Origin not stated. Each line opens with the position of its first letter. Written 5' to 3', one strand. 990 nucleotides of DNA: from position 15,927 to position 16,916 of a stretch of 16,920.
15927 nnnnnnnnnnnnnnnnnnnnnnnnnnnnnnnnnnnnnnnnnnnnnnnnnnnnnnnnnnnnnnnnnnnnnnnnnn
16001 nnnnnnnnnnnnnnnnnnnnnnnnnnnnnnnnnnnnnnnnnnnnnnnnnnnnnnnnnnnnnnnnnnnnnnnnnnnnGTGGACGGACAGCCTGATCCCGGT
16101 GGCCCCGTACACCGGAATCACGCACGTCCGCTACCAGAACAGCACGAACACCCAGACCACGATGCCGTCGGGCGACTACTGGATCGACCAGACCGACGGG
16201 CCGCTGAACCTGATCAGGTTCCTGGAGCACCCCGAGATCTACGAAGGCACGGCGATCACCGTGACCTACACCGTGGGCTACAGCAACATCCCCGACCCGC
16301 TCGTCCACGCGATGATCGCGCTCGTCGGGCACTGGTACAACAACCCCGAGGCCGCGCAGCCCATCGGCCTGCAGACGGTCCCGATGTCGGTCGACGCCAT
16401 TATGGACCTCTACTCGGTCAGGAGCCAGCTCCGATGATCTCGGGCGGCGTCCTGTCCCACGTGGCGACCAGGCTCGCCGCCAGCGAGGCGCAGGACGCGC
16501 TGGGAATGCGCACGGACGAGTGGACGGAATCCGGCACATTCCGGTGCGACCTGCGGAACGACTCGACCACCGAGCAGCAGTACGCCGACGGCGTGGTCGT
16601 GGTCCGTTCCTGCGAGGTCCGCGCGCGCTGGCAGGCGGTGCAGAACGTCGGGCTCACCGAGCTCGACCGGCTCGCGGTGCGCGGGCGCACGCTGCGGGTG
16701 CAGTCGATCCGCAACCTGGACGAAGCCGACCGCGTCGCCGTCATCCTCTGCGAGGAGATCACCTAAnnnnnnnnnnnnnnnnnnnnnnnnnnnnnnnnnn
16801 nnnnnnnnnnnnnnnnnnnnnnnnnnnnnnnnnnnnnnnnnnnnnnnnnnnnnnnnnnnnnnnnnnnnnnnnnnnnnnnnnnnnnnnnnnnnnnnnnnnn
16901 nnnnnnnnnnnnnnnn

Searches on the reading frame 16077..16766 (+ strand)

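Call 11: search_protein_families(library=pfam, proteins=[window:16077-16766:+], max_evalue=0.01)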
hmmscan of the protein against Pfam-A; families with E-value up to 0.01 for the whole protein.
window:16077-16766:+ (229 aa): 1 family
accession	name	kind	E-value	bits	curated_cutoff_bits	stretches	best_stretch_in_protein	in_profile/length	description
PF05521.18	Phage_HCP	-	2.2e-07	31.8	25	1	125-227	5-105/106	Phage head completion protein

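Call 12: search_protein_families(library=phrogs, proteins=[window:16077-16766:+], max_evalue=0.01)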
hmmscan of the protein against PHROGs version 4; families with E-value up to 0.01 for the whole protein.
window:16077-16766:+ (229 aa): 1 family
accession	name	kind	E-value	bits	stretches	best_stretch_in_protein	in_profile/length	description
phrog_25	-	connector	7.3e-05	23.9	1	137-228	52-139/286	head closure Hc1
